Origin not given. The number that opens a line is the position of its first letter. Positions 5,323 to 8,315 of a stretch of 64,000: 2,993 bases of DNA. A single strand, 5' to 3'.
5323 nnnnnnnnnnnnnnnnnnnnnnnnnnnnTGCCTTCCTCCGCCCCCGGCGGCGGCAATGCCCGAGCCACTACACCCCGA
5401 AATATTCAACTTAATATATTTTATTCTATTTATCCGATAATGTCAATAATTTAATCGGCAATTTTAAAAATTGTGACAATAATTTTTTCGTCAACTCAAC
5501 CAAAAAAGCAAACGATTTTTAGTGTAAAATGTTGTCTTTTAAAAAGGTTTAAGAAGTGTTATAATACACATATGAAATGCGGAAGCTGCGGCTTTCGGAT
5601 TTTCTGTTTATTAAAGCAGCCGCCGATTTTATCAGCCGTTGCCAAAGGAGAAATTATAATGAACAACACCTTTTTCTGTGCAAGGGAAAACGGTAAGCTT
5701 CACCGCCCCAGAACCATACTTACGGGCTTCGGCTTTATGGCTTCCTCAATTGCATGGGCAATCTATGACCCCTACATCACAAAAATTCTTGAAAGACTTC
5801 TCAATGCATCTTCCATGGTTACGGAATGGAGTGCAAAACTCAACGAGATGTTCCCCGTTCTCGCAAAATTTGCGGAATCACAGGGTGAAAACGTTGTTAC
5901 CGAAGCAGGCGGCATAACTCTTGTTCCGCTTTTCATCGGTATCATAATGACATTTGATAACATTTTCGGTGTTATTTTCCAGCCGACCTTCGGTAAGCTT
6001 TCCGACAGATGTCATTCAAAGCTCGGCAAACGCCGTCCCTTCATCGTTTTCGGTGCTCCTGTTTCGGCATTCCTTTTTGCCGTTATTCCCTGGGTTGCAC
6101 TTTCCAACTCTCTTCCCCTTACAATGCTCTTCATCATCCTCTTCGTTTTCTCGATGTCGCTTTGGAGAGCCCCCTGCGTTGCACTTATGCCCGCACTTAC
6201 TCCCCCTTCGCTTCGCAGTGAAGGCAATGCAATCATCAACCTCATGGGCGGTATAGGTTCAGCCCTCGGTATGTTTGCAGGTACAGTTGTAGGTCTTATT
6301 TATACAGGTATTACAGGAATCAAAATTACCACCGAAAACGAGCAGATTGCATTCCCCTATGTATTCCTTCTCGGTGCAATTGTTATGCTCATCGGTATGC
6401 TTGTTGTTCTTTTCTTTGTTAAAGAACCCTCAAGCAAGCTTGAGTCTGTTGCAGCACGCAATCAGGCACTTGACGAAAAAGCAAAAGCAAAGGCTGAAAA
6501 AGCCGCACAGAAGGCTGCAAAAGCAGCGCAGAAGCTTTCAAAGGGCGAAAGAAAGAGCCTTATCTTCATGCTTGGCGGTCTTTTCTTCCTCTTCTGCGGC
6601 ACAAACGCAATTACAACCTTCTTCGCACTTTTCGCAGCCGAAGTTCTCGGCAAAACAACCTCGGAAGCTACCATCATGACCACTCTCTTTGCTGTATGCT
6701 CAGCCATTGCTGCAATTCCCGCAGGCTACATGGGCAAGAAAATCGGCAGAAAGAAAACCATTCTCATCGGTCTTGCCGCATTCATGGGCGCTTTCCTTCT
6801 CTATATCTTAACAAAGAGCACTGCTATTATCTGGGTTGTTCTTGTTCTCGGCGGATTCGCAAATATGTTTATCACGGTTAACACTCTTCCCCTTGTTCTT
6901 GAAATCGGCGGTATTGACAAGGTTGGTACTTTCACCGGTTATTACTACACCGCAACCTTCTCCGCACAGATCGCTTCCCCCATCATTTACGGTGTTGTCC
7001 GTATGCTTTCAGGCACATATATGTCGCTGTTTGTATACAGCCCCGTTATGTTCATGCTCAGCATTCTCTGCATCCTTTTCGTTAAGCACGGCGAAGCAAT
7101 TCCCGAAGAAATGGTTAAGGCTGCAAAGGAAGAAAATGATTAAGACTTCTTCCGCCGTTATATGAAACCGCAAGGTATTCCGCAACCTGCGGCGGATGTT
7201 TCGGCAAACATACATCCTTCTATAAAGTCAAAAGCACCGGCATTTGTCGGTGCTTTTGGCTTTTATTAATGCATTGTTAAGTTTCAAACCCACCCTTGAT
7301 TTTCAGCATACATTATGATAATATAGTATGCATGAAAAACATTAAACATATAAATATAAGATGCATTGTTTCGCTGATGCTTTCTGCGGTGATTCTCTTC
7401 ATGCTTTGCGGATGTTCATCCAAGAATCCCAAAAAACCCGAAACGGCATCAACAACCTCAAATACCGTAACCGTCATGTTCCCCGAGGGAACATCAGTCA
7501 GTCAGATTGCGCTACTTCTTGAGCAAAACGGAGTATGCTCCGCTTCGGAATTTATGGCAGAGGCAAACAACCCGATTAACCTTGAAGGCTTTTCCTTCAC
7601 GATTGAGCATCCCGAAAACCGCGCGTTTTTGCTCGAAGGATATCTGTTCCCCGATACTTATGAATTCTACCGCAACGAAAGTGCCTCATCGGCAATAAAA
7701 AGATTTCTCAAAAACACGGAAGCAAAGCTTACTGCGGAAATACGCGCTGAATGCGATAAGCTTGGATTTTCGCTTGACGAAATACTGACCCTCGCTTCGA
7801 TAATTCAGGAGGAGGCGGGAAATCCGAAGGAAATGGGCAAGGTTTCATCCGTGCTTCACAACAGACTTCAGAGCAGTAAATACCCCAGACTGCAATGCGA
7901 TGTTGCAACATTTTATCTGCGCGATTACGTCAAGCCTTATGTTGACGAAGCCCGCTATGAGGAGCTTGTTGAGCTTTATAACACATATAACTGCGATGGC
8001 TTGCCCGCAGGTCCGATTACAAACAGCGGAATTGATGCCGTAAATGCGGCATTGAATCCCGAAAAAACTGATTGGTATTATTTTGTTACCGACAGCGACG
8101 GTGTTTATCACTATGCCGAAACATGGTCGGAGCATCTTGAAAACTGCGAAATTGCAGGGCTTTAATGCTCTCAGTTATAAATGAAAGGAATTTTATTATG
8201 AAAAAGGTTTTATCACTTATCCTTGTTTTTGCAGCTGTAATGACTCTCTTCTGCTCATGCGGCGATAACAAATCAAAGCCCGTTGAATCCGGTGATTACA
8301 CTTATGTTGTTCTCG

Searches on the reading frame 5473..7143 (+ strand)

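Call 9: search_protein_families(library=pfam, proteins=[window:5473-7143:+])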
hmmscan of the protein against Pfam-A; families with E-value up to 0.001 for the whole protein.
window:5473-7143:+ (556 aa): 3 families
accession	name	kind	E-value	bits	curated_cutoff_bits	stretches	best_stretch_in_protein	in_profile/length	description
PF07690.21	MFS_1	-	1.6e-36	126.4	33.4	2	84-393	5-233/347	Major Facilitator Superfamily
PF13347.12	MFS_2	-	3.9e-25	88.7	27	1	154-472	34-336/427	MFS/sugar transport protein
PF00083.30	Sugar_tr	-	6.5e-05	22.4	22.3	0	329-539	214-439/452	Sugar (and other) transporter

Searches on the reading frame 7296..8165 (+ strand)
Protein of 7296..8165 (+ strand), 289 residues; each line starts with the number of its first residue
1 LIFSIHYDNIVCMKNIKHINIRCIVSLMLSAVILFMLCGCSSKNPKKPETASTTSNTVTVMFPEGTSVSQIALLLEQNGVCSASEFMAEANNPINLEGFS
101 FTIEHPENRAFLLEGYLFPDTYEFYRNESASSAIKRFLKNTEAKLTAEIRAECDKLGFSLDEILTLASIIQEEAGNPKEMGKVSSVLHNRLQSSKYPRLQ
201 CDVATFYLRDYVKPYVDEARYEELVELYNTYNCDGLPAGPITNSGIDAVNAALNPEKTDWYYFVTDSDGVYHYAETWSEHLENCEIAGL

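Call 9: search_protein_families(library=pfam, proteins=[window:7296-8165:+])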
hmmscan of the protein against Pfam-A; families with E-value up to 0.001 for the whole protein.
window:7296-8165:+ (289 aa): 1 family
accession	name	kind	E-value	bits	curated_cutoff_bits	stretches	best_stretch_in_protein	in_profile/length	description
PF02618.21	YceG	-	1.4e-58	199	32.4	1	55-284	66-273/275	YceG-like family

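Call 81: find_related_loci(query=window:7296-8165:+, collection=genome_contigs, flank=200)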
Query window:7296-8165:+ (289 aa) in genome_contigs; peptide patterns used: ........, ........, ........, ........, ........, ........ (x = any residue, [..] = any of these).
599 stretches matched a pattern (row limit reached: there are more); 588 encode a relative of the query (tblastn E <= 1e-3); the best 80 are kept; 80 distinct loci.
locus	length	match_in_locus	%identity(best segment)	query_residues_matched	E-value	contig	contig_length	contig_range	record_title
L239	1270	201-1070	75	1-289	2e-154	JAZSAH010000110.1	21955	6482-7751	MAG: Acutalibacteraceae bacterium isolate T1900044938_TS20190404.MAGScoT_cleanbin_000019 SGB_3451_k141_2506040, whole ge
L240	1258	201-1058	72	1-289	8e-151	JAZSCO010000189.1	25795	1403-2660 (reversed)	MAG: Acutalibacteraceae bacterium isolate T1900044915_TS20190381.MAGScoT_cleanbin_000012 SGB_3328_k141_1068686, whole ge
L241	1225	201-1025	78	13-289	9e-150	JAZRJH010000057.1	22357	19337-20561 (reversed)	MAG: Acutalibacteraceae bacterium isolate T1900045468_YK20190159.MAGScoT_cleanbin_000029 SGB_7219_k141_1349837, whole ge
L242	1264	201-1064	69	1-287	2e-139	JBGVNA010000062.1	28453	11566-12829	MAG: Acutalibacteraceae bacterium isolate fecal_MAG_245 fecal_MAG_245_contig_0062, whole genome shotgun sequence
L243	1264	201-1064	67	1-289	1e-139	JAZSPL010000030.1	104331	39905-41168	MAG: Acutalibacteraceae bacterium isolate T1900044546_TS20190012.MAGScoT_cleanbin_000012 SGB_142_k141_1081992, whole gen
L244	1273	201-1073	68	1-289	1e-138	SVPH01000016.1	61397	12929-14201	MAG: Oscillospiraceae bacterium isolate SIG586 NODE_11746_length_61397_cov_2.237359, whole genome shotgun sequence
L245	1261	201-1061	67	1-289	5e-136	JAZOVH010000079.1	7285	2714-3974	MAG: Acutalibacteraceae bacterium isolate T1900045527_YK20190221.MAGScoT_cleanbin_000017 SGB_7701_k141_2140025, whole ge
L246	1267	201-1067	65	1-289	5e-134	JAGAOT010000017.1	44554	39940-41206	MAG: Clostridia bacterium isolate RGIG8636 Water_deer_Cecum.Co__c696325, whole genome shotgun sequence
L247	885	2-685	71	62-289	8e-122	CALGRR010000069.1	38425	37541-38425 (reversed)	MAG TPA_asm: uncultured Clostridia bacterium isolate SRR6425758_bin.124_CONCOCT_v1.1_MAG genome assembly, contig: ERZ176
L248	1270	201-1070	68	1-289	3e-137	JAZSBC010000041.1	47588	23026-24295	MAG: Acutalibacteraceae bacterium isolate T1900044928_TS20190394.MAGScoT_cleanbin_000063 SGB_3405_k141_301205, whole gen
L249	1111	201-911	62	53-289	9e-102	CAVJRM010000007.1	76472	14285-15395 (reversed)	bacterium isolate H07652-L1_cleanbin_000002 genome assembly, contig: Spades_H07652-L1_contig_34, whole genome shotgun se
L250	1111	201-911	62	53-289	3e-102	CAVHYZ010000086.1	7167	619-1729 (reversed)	Acutalibacteraceae bacterium isolate H07634-L1_cleanbin_000022 genome assembly, contig: Spades_H07634-L1_contig_7288, wh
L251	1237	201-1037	54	14-289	9e-92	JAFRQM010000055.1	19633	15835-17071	MAG: Clostridia bacterium isolate RGIG2708 Goat_Omasum-4__c597669, whole genome shotgun sequence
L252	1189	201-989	57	34-289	3e-90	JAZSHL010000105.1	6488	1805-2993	MAG: Acutalibacteraceae bacterium isolate T1900044575_TS20190041.MAGScoT_cleanbin_000038 SGB_486_k141_1249166, whole gen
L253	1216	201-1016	53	21-288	2e-90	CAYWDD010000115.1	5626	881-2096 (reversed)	MAG TPA_asm: uncultured Faecalibacterium sp. isolate SRP225648_co1_60 genome assembly, contig: NODE_36925_length_5626_co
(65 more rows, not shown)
